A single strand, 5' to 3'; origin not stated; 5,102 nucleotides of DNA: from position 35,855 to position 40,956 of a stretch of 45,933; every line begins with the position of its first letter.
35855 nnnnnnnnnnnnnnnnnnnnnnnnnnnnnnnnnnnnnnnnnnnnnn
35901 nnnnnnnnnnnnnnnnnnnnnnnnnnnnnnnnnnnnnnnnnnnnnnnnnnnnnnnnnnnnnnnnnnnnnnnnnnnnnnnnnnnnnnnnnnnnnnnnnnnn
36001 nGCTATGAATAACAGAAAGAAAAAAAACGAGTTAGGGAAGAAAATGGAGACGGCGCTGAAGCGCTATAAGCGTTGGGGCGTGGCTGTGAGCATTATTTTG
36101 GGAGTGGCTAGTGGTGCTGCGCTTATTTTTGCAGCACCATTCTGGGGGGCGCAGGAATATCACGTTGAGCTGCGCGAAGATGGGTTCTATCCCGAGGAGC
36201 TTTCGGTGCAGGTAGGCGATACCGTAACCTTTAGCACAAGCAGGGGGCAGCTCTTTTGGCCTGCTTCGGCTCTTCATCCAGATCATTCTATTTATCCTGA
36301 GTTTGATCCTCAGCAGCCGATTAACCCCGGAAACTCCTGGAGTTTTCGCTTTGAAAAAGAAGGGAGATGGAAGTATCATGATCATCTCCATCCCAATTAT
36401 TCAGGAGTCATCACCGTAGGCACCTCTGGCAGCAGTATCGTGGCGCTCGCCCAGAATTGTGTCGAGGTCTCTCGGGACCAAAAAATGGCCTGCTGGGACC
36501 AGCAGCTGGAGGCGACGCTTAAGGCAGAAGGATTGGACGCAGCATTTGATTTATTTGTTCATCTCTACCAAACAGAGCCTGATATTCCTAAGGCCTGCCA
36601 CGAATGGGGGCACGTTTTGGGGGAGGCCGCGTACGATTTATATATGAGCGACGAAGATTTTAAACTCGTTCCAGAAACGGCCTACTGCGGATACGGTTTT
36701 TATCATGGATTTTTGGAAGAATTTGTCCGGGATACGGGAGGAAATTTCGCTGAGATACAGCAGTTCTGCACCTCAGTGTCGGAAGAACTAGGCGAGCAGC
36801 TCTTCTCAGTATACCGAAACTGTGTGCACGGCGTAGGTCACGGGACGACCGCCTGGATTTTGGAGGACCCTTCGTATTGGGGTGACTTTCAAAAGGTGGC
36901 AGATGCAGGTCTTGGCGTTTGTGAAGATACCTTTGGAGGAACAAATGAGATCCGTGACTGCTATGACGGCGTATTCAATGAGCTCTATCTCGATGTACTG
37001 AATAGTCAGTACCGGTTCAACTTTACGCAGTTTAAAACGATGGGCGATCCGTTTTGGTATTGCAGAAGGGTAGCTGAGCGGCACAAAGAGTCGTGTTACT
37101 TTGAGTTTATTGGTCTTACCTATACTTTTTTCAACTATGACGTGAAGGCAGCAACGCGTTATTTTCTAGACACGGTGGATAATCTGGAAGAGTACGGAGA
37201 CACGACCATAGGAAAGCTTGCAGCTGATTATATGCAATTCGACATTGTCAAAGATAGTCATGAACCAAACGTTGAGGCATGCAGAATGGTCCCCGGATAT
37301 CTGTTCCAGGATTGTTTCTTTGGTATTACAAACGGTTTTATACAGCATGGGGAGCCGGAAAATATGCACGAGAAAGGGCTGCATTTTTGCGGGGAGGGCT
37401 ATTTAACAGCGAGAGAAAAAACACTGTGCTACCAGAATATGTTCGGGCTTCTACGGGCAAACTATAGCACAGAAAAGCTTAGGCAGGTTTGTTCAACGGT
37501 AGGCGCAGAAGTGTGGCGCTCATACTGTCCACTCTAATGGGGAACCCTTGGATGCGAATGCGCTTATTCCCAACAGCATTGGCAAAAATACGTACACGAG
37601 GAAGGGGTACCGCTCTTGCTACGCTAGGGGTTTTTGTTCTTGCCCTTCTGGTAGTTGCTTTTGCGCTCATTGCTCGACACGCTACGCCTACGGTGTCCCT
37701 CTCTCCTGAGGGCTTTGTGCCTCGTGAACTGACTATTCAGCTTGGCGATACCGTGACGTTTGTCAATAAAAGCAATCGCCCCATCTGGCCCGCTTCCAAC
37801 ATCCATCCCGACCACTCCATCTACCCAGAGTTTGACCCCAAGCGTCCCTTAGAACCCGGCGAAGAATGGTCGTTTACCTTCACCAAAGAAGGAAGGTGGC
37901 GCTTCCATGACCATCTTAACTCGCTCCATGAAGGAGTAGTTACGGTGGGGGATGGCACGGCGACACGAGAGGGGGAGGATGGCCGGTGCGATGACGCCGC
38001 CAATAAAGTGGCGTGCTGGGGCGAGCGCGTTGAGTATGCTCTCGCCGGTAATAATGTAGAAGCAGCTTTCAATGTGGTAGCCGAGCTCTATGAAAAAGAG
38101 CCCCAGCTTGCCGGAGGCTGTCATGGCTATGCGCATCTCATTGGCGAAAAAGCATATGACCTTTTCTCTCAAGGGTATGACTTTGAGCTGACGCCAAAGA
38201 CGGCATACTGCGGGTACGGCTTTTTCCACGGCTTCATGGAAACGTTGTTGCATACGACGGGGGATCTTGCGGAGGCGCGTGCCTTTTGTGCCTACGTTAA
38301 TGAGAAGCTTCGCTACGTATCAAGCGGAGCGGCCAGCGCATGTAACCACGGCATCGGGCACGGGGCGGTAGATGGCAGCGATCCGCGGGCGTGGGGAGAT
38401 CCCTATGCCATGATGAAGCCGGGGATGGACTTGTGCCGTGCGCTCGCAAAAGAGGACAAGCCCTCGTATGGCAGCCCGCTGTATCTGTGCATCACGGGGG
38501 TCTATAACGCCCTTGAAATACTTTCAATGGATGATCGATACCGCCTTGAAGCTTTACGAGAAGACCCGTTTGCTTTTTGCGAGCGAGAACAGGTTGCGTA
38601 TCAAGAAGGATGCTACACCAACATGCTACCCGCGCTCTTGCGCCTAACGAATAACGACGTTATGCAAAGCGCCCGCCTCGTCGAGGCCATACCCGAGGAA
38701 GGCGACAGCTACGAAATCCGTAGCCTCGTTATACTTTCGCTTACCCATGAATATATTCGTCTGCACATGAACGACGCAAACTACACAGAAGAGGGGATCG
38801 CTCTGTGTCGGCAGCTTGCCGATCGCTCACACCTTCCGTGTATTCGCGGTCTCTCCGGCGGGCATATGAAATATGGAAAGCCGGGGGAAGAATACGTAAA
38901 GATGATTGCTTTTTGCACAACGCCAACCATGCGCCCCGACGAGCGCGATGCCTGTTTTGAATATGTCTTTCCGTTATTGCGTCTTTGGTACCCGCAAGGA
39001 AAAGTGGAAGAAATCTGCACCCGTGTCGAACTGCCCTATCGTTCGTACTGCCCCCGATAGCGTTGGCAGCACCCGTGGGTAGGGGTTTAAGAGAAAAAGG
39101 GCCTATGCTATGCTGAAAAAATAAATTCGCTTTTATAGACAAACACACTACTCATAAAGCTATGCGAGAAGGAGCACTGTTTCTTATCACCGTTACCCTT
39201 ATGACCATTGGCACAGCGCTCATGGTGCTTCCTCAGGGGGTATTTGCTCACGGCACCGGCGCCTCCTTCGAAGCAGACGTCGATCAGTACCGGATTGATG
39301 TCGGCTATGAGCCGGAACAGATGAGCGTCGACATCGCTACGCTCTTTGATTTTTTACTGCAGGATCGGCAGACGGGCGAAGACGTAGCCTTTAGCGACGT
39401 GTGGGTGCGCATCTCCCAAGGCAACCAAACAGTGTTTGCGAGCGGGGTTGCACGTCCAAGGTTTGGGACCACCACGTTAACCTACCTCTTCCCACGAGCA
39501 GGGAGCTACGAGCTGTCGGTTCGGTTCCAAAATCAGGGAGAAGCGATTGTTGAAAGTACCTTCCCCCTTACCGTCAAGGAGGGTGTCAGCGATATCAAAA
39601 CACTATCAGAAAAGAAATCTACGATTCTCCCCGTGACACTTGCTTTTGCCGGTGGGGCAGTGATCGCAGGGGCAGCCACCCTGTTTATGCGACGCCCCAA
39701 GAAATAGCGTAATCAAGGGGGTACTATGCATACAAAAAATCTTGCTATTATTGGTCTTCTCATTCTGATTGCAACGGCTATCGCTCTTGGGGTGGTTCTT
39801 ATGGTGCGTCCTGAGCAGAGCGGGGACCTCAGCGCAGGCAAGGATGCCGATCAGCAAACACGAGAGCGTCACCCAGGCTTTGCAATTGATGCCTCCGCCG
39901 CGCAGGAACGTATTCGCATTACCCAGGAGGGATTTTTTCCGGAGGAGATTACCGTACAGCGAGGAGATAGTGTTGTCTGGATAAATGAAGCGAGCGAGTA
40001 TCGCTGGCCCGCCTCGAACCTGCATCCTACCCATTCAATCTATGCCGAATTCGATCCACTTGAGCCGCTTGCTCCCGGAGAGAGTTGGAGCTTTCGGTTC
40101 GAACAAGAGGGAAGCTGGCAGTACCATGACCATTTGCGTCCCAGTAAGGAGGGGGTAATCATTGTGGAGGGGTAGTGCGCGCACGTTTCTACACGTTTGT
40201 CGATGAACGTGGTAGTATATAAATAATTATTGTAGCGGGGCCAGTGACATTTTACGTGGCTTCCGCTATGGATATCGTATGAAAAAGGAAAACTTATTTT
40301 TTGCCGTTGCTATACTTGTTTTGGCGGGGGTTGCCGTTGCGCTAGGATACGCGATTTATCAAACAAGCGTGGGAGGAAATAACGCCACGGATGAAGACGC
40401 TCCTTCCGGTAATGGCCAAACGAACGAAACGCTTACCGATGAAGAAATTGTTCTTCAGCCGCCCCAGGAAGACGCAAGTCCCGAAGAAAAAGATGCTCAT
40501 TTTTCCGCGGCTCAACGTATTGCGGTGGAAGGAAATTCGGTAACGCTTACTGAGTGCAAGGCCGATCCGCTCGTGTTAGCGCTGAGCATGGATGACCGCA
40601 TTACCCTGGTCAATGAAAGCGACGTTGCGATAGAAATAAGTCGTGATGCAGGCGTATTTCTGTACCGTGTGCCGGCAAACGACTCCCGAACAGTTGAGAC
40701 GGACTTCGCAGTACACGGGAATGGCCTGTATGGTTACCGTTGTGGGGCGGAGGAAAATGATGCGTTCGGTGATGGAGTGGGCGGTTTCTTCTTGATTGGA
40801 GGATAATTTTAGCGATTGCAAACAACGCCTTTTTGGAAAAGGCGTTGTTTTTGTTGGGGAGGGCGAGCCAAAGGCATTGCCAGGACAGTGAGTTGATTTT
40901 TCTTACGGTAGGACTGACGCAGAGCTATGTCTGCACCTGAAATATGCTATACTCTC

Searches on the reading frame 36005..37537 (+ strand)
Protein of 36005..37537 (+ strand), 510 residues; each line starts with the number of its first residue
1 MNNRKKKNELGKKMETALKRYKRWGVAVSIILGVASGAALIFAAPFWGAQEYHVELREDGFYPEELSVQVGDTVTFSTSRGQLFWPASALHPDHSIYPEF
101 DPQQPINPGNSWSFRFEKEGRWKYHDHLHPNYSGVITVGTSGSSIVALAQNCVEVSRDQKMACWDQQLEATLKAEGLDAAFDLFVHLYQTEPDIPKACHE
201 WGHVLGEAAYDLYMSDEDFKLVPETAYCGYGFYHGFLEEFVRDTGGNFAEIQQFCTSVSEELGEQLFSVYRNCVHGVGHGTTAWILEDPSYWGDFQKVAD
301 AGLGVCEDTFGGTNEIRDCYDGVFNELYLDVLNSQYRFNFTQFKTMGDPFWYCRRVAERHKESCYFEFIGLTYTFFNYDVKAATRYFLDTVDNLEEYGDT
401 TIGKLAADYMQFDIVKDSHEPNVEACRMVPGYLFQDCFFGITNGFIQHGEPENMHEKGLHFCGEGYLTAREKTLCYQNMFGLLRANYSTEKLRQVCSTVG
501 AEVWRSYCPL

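Call 3: search_protein_families(library=pfam, max_evalue=1, proteins=[window:36005-37537:+])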
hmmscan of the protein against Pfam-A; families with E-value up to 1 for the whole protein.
window:36005-37537:+ (510 aa): 2 families
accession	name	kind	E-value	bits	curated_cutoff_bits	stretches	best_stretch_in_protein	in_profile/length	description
PF13473.12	Cupredoxin_1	-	0.00022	21.7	27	1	43-138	14-104/104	Cupredoxin-like domain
PF07732.21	Cu-oxidase_3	-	0.22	12.1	21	1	102-131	71-103/119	Multicopper oxidase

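Call 6: search_protein_families(library=ncbifam, max_evalue=1, proteins=[window:36005-37537:+])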
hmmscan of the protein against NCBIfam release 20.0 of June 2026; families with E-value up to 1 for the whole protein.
window:36005-37537:+ (510 aa): 2 families
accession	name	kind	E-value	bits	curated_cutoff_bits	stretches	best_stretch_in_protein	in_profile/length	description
TIGR02656.1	cyanin_plasto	equivalog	0.092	13.2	87.85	1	60-127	13-85/99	plastocyanin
NF047767.1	LBF_2804_fam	subfamily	0.25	10.5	80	1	9-50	20-60/352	LBF_2804 family protein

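Call 29: find_homologous_proteins(query=A5, max_evalue=1e-20)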
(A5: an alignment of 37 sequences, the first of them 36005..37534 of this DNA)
Query A5 (37 sequences) (510 aa, profile of the alignment): 194 proteins with E <= 1e-20 among 8000 candidates; the best 120 are listed.
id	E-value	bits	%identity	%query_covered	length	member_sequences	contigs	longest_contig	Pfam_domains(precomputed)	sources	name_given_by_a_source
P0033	1.0e-180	620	35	96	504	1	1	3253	-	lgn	-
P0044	3.8e-179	615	34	91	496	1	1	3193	-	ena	-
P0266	3.4e-177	608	35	90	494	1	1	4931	-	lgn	-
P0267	2.2e-175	602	37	91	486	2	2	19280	-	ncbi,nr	ncbi:MAG: hypothetical protein Q8R13_00765 [bacterium]|nr:hypothetical protein [bacterium] MDZ429613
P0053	3.3e-175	602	34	95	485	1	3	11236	-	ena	-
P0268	3.1e-174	598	37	93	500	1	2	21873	-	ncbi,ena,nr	ncbi:hypothetical protein IID21_03545 [Patescibacteria group bacterium]|nr:hypothetical protein [Pat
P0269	7.8e-173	594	36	94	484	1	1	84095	-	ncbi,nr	ncbi:MAG: hypothetical protein HYT37_02710 [Candidatus Sungbacteria bacterium]|nr:hypothetical prote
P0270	2.1e-172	592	37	92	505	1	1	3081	-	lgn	-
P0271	7.2e-172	591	34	92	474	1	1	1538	PF13473.13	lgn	-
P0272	8.2e-172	590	33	94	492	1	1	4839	-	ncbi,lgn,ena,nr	ncbi:MAG: Uncharacterized protein G01um101433_989 [Parcubacteria group bacterium Gr01-1014_33]|nr:MA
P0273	1.2e-171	590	35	94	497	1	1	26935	-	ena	-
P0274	4.4e-171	588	35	93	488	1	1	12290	-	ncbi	-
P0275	1.3e-170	586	37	96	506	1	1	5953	-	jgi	-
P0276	3.7e-170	585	36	90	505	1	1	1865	-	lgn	-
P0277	1.6e-169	583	37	89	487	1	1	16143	-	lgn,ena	-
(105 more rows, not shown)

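Call 39: predict_structure(alignment_id=A6)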
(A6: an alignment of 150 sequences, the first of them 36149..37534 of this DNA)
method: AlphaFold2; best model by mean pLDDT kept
length: 462 residues; sequences in the alignment: 150
mean_pLDDT: 93.3   pTM: 0.90
mean pLDDT of the five models: 93.3, 92.8, 92.4, 92.1, 91.9
residues with pLDDT >= 90: 381; 70-90: 66; 50-70: 15; < 50: 0
segments of 3 or more residues with pLDDT < 50: none
pLDDT, mean of each block of 10 residues (from residue 1): 97 96 97 94 67 91 96 90 90 64 81 87 93 94 84 94 96 93 95 94 95 93 97 95 97 97 95 98 91 96 97 98 97 98 96 98 95 99 98 96 93 98 98 94 96 97 87
secondary structure, 60 per line:
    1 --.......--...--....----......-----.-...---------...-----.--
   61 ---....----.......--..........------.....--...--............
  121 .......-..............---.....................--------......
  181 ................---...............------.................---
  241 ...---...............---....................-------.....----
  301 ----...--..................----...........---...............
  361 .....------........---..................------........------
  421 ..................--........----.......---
elements in order: E3-9 E12-14 E17-20 E25-30 E38-40 E64-67 E72-78 E81-90 H97-101 H109-127 H129-142 H146-166 H175-196 H200-214 H221-237 H247-261 H265-284 H292-296 H310-327 H332-342 H346-365 H372-379 H383-400 H407-414 H421-438 H441-448 H453-459
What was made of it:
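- The fusion model has pLDDT 93.3 and pTM 0.90 (call 39). pTM 0.90 for the fusion implies a fixed interface between the domains (call 39). The His loop has low pLDDT in the fusion model, which argues against its being buried in the modelled interface (call 39).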

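Call 44: fold_search(model_id=the predicted structure, library=pdb)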
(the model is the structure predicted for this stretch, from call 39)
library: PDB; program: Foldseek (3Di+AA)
matches with E <= 10: 984; with E <= 0.001: 59
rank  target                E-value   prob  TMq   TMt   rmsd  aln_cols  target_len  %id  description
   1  5fc9_A                4.8e-05  1.00  0.16  0.75   3.6       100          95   23  Novel Purple Cupredoxin from Nitrosopumilus maritimus (released 2016-05-11)
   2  4r0o_A                5.0e-05  1.00  0.18  0.71   3.5       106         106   22  Crystal structure of PEGylated plastocyanin at 4.2 A resolution (released 2015-10-07)
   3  2plt                  5.2e-05  1.00  0.17  0.74   3.8        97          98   23  STRUCTURE DETERMINATION OF PLASTOCYANIN FROM A CRYSTAL SPECIMEN WITH HEMIHEDRAL TWINNING FRACTION OF ONE-HALF (released 1993-10-31)
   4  2gim_A                7.6e-05  1.00  0.18  0.74   3.2       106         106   24  1.6 Angstrom structure of plastocyanin from Anabaena variabilis (released 2006-04-11)
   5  7wgu_B                8.3e-05  1.00  0.18  0.23  24.0       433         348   11  Crystal structure of metal-binding protein EfeO from Escherichia coli (released 2022-12-14)
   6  1bxu                  9.4e-05  1.00  0.17  0.83   1.8        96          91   20  OXIDIZED PLASTOCYANIN FROM SYNECHOCOCCUS SP. (released 1999-06-15)
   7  1byp                  1.1e-04  1.00  0.17  0.75   3.7        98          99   21  E43K,D44K DOUBLE MUTANT PLASTOCYANIN FROM SILENE (released 1999-10-19)
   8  1pcs                  1.1e-04  1.00  0.18  0.75   3.3        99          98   15  THE 2.15 A CRYSTAL STRUCTURE OF A TRIPLE MUTANT PLASTOCYANIN FROM THE CYANOBACTERIUM SYNECHOCYSTIS SP. PCC 6803 (released 1997-12-17)
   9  1kdi                  1.2e-04  1.00  0.16  0.66   4.2       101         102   20  REDUCED FORM OF PLASTOCYANIN FROM DRYOPTERIS CRASSIRHIZOMA (released 1999-05-11)
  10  2w88_A                1.3e-04  1.00  0.18  0.71   3.5       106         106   22  Plastocyanin variant with N-terminal Methionine - open structure (released 2009-10-27)
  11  3bqv                  1.4e-04  1.00  0.18  0.73   3.3       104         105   23  Crystal Structure of the double mutant D44A D45A Plastocyanin from Phormidium laminosum (released 2009-01-06)
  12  1baw_A                1.4e-04  1.00  0.18  0.70   3.6       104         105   22  PLASTOCYANIN FROM PHORMIDIUM LAMINOSUM (released 1999-03-02)
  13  2bz7                  1.6e-04  1.00  0.16  0.66   4.1       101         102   20  Oxidized and reduced structures of a mutant Plastocyanin of fern (released 2006-11-20)
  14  5ysg_A                1.9e-04  1.00  0.17  0.57   7.5       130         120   19  X-ray Crystal Structure of Pseudoazurin Met16Gly Variant, Reduced Form. (released 2018-11-14)
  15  7pcy                  1.9e-04  1.00  0.17  0.74   3.3        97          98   16  THE CRYSTAL STRUCTURE OF PLASTOCYANIN FROM A GREEN ALGA, ENTEROMORPHA PROLIFERA (released 1990-07-15)
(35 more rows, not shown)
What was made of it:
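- On EfeO: The Foldseek match to 7wgu_B has TM 0.18-0.23 (call 44).
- Closest known: EfeO. Same: Foldseek lists 7wgu_B over 433 columns (call 44).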

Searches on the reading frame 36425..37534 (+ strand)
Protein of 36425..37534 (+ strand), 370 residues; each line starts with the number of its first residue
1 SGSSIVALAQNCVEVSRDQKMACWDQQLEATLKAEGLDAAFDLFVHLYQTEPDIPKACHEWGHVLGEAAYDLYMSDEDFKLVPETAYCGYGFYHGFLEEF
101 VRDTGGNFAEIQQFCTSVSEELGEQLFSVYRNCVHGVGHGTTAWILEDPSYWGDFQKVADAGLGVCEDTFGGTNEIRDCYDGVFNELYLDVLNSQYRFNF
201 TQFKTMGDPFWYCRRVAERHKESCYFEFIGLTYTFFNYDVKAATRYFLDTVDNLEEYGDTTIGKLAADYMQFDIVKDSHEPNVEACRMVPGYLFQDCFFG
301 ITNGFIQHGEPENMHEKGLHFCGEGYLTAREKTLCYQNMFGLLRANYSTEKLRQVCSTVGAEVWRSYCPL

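Call 51: search_solved_structures(query=A7, max_evalue=10, show_alignments=2)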
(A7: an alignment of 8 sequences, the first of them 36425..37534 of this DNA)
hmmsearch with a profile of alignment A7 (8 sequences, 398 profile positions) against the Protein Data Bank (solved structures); distinct sequences matched with E-value up to 10: 1.
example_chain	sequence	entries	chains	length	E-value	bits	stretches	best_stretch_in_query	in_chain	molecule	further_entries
9hmf_O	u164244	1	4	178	0.78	12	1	10-63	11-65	Flagellar protein FliL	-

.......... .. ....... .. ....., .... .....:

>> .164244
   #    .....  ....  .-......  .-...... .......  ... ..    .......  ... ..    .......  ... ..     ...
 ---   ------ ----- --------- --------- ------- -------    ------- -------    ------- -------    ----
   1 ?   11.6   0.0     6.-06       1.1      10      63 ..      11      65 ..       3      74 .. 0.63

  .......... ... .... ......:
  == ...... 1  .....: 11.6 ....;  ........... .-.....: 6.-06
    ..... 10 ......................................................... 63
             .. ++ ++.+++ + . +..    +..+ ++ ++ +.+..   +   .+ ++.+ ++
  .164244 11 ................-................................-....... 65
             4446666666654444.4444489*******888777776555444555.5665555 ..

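Call 52: search_protein_families(library=pfam, max_evalue=10, proteins=[window:36425-37534:+])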
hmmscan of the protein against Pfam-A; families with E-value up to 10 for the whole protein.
window:36425-37534:+ (370 aa): 0 families
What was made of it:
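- Tried and rejected: The helical-domain profile searched against the PDB and Pfam found nothing (calls 51, 52).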

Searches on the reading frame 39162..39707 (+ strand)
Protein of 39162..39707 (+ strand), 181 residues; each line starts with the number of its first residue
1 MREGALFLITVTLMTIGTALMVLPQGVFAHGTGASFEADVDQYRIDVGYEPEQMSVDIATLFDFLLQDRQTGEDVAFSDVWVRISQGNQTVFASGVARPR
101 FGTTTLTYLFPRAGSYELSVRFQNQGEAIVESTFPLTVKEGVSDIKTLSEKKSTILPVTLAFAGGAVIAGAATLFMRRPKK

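Call 3: search_protein_families(library=pfam, max_evalue=1, proteins=[window:39162-39707:+])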
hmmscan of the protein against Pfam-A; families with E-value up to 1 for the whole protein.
window:39162-39707:+ (181 aa): 3 families
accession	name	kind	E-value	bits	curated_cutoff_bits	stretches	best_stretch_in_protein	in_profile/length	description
PF00801.26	PKD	-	0.032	14.6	23.5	1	79-127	35-70/80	PKD domain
PF20495.3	DUF6727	-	0.11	12.7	22.3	1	84-128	63-109/152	Family of unknown function (DUF6727)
PF00630.25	Filamin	-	0.21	12.9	26.9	1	69-125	30-85/93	Filamin/ABP280 repeat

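Call 6: search_protein_families(library=ncbifam, max_evalue=1, proteins=[window:39162-39707:+])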
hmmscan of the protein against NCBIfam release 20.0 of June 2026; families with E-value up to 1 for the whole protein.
window:39162-39707:+ (181 aa): 3 families
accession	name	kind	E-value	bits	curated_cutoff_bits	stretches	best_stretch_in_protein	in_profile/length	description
NF009341.0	PRK12701.1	equivalog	0.0083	15.9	480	1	69-100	153-184/230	flagellar basal body L-ring protein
NF058582.1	Microco_LAVTG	domain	0.031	14.4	27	1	153-178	7-32/34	LAVTG motif-containing sortase-dependent surface protein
NF041624.1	isoafr_syn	equivalog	0.047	12.9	500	1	41-109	96-166/351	isoafricanol synthase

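Call 52: search_protein_families(library=pfam, max_evalue=10, proteins=[window:39162-39707:+])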
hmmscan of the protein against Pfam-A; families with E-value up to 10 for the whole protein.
window:39162-39707:+ (181 aa): 3 families
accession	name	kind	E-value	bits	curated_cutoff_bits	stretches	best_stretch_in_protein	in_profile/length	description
PF00801.26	PKD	-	0.032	14.6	23.5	1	79-127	35-70/80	PKD domain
PF20495.3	DUF6727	-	0.11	12.7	22.3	1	84-128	63-109/152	Family of unknown function (DUF6727)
PF00630.25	Filamin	-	0.21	12.9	26.9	1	69-125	30-85/93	Filamin/ABP280 repeat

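Call 53: search_solved_structures(query=window:39162-39707:+, max_evalue=10, show_alignments=2)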
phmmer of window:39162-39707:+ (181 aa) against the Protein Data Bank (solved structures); distinct sequences matched with E-value up to 10: 0.
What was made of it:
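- Closest known: YcnI. Different: There is no detectable sequence homology (no DUF1775 hit, call 3; no PDB hit, call 53).
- It has no Pfam DUF1775 hit and no PDB hit (calls 3, 53).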

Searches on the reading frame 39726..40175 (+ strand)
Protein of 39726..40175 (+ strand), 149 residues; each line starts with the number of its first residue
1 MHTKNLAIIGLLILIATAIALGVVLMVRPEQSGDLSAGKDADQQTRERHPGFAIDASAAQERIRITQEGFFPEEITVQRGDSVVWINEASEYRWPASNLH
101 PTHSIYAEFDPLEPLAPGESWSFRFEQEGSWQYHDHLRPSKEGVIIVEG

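Call 3: search_protein_families(library=pfam, max_evalue=1, proteins=[window:39726-40175:+])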
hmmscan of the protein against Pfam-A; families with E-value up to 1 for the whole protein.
window:39726-40175:+ (149 aa): 5 families
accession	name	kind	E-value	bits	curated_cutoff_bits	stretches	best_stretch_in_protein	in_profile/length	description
PF13473.12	Cupredoxin_1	-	0.0012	19.3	27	1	56-147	18-104/104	Cupredoxin-like domain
PF20944.2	StcE_b-sandwich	-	0.019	15.4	27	1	57-94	33-71/75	Metalloprotease StcE, beta-sandwich domain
PF00127.26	Copper-bind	-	0.12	13.2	21.2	1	70-133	14-82/99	Copper binding proteins, plastocyanin/azurin family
PF07732.21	Cu-oxidase_3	-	0.16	12.5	21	1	113-139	73-102/119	Multicopper oxidase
PF20084.4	TrbK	-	0.19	12.3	23.9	1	1-37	1-37/102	Conjugative transfer region protein TrbK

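Call 6: search_protein_families(library=ncbifam, max_evalue=1, proteins=[window:39726-40175:+])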
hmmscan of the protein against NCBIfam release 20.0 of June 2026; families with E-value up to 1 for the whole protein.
window:39726-40175:+ (149 aa): 2 families
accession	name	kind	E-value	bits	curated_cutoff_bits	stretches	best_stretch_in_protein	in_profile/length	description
TIGR02657.1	amicyanin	equivalog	0.003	17.9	110.2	1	70-148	8-83/83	amicyanin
TIGR02656.1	cyanin_plasto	equivalog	0.0046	17.3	87.85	1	69-92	13-36/99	plastocyanin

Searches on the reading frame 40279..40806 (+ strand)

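Call 3: search_protein_families(library=pfam, max_evalue=1, proteins=[window:40279-40806:+])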
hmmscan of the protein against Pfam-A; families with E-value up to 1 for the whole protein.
window:40279-40806:+ (175 aa): 1 family
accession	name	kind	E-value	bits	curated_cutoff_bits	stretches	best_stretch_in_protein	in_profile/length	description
PF08139.17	LPAM_1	-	0.063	14.2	20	1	1-17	1-16/18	Prokaryotic membrane lipoprotein lipid attachment site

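Call 6: search_protein_families(library=ncbifam, max_evalue=1, proteins=[window:40279-40806:+])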
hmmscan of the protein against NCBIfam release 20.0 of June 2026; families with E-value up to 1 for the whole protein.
window:40279-40806:+ (175 aa): 2 families
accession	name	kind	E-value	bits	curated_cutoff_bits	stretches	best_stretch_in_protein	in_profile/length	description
NF001614.1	PRK00402.1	subfamily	0.056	12.1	385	1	70-128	173-227/415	aconitase/3-isopropylmalate dehydratase large subunit family protein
NF002854.0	PRK03147.1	subfamily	0.21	11.5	170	1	1-39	2-38/176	thiol-disulfide oxidoreductase ResA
